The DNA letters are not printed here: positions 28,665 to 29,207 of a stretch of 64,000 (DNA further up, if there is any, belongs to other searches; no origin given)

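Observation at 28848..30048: Type IV pilin-LamG fusion preceded by two translationally coupled micro-ORFs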

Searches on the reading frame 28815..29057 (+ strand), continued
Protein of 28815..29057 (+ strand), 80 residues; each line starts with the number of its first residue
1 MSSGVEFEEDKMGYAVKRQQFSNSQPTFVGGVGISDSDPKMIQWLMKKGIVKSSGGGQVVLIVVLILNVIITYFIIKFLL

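Call 77: search_protein_families(library=ncbifam, proteins=[L034:7809-9182:+, window:28815-29057:+], max_evalue=0.1)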
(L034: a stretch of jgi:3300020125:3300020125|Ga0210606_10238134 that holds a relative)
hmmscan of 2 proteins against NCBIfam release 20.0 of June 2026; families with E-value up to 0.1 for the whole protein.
L034:7809-9182:+ (457 aa): 7 families
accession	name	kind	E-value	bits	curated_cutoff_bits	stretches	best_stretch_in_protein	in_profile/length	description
TIGR02169.1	SMC_prok_A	equivalog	7.9e-05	20.5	729.4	1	37-247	688-899/1165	chromosome segregation protein SMC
TIGR02283.1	MltB_2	subfamily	9.2e-05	21.8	248.45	1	265-400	78-197/300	lytic murein transglycosylase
TIGR02168.1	SMC_prok_B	equivalog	0.0011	16.8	567.35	1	37-241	238-452/1181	chromosome segregation protein SMC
NF008029.0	PRK10760.1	equivalog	0.0014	17.7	449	1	353-404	215-262/359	lytic murein transglycosylase B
NF045487.1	ASRP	equivalog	0.0051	15.5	300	1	37-136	354-450/593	archaea-specific SMC-related protein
TIGR02282.1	MltB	equivalog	0.0061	15.7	281.4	1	268-400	75-192/290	lytic murein transglycosylase B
NF004973.0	PRK06342.1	equivalog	0.05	13.3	159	1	37-106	33-104/160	transcription elongation factor GreA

window:28815-29057:+ (80 aa): 0 families

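Call 82: search_protein_families(library=pfam, proteins=[L009:2659-3228:+, L009:3881-4459:-, L009:5223-5813:+, L009:5806-6147:-, L009:6158-8368:-, L025:41-1645:+, L025:1688-2353:+, L025:2399-3868:+, L025:4503-5477:+], max_evalue=0.001)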
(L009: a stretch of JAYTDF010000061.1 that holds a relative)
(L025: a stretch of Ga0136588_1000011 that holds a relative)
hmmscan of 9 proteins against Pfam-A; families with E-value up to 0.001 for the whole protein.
L009:2659-3228:+ (189 aa): 0 families

L009:3881-4459:- (192 aa): 7 families
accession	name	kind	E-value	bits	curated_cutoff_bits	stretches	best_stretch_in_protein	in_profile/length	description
PF01926.29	MMR_HSR1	-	2.8e-19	69.7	21.9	1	30-148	2-113/113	50S ribosome-binding GTPase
PF02421.24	FeoB_N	-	1.9e-14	53.9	27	1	30-189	3-154/156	Ferrous iron transport protein B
PF03193.22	RsgA_GTPase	-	4.2e-08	33.6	30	1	30-82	109-167/174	RsgA GTPase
PF00009.33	GTP_EFTU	-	3e-07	30.6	26.5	1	114-191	96-182/188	Elongation factor Tu GTP binding domain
PF00071.28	Ras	-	7.4e-06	26.1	21.6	0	136-191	98-156/162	Ras family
PF00350.29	Dynamin_N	-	1.3e-05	25.7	27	1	30-57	1-28/168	Dynamin family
PF09439.16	SRPRB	-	0.00095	19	25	0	27-123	3-85/178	Signal recognition particle receptor beta subunit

L009:5223-5813:+ (196 aa): 1 family
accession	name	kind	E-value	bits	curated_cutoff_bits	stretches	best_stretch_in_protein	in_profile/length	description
PF07963.17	N_methyl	-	9.3e-10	38.1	21.2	1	7-32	2-27/27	Prokaryotic N-terminal methylation motif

L009:5806-6147:- (113 aa): 1 family
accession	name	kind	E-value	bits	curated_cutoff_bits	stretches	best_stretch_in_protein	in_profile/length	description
PF02033.23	RBFA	-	5.1e-10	40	34.7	1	16-113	4-105/105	Ribosome-binding factor A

L009:6158-8368:- (736 aa): 8 families
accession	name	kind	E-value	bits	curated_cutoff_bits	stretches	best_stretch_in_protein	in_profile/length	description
PF00009.33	GTP_EFTU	-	7.8e-37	127.1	26.5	1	236-392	5-183/188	Elongation factor Tu GTP binding domain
PF11987.13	IF-2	-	8.3e-24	84.2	27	1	538-627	26-114/117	Translation-initiation factor 2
PF22042.2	EF-G_D2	-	9.7e-14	51.7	27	1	407-482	1-79/84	Elongation factor G domain 2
PF01926.29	MMR_HSR1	-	5.1e-11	43.1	21.9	1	237-341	2-112/113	50S ribosome-binding GTPase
PF03144.31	GTP_EFTU_D2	-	3.2e-07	31.1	30.3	1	663-729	3-73/73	Elongation factor Tu domain 2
PF00071.28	Ras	-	2.4e-06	27.7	21.6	1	237-390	2-155/162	Ras family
PF00350.29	Dynamin_N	-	6.9e-05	23.4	27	0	237-272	1-36/168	Dynamin family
PF08477.19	Roc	-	0.0006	20.5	27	0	237-317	2-92/119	Ras of Complex, Roc, domain of DAPkinase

L025:41-1645:+ (534 aa): 2 families
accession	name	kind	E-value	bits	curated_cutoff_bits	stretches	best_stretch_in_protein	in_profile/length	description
PF02913.24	FAD-oxidase_C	-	5.1e-45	154.6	21.2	1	254-518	3-247/248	FAD linked oxidases, C-terminal domain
PF01565.28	FAD_binding_4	-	2.6e-27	95.6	26.4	1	22-162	1-137/139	FAD binding domain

L025:1688-2353:+ (221 aa): 2 families
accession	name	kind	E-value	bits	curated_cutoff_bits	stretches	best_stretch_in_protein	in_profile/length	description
PF01386.24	Ribosomal_L25p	-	7e-24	84.5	23.6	1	8-92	1-82/82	Ribosomal L25p family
PF14693.11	Ribosomal_TL5_C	-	4.4e-21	75.5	27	1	100-185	1-84/84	Ribosomal protein TL5, C-terminal domain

L025:2399-3868:+ (489 aa): 1 family
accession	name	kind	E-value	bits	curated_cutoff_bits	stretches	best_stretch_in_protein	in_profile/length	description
PF13406.11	SLT_2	-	1.5e-07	31.3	24.3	1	298-436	75-200/292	Transglycosylase SLT domain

L025:4503-5477:+ (324 aa): 2 families
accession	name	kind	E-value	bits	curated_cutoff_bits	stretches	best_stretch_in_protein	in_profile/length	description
PF03462.23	PCRF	-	2.5e-47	161.7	24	1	7-172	29-194/194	PCRF domain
PF00472.26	RF-1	-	1.1e-36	125.8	35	1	180-289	2-116/116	RF-1 domain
